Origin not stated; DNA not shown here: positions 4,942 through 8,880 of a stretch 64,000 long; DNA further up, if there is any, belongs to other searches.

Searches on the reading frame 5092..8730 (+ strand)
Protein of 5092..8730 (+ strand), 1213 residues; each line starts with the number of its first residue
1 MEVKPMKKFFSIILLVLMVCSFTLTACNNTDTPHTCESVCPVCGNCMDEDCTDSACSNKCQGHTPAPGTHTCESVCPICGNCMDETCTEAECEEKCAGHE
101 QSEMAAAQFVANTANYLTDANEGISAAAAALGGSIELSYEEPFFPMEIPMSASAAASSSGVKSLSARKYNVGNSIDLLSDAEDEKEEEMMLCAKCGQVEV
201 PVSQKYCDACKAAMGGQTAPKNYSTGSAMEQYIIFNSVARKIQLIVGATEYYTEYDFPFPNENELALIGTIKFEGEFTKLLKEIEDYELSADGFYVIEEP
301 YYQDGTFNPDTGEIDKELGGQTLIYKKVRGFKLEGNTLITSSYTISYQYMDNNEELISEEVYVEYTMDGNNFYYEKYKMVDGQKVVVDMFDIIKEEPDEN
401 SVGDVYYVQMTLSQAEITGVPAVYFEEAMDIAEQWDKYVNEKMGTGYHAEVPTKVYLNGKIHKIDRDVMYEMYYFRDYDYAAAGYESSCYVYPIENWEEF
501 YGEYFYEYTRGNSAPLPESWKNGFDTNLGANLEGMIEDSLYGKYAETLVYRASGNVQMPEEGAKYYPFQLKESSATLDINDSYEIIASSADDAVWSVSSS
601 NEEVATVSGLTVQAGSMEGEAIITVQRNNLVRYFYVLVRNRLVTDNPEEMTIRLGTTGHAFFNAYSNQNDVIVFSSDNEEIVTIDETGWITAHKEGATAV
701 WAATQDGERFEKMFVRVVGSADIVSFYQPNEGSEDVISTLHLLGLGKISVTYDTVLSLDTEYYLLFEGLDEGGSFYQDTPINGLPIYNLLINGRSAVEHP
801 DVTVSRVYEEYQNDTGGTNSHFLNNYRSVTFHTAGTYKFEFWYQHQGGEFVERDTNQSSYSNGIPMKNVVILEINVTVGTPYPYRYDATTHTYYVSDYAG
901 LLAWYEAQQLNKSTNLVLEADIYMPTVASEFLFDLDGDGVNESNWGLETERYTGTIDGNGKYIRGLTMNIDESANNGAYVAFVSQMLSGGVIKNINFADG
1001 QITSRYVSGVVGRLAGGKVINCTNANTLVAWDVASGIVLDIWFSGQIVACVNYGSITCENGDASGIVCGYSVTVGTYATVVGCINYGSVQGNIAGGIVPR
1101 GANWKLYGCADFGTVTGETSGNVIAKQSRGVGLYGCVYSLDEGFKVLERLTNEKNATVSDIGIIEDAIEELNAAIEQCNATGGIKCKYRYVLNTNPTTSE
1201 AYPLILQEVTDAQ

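Call 87: search_protein_families(library=pfam, proteins=[window:5092-8730:+], max_evalue=0.01)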
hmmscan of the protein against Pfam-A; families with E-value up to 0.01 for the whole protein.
window:5092-8730:+ (1213 aa): 1 family
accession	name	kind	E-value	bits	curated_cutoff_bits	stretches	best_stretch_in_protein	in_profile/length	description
PF02368.24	Big_2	-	4e-07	30.3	22.8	1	666-708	29-72/79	Bacterial Ig-like domain (group 2)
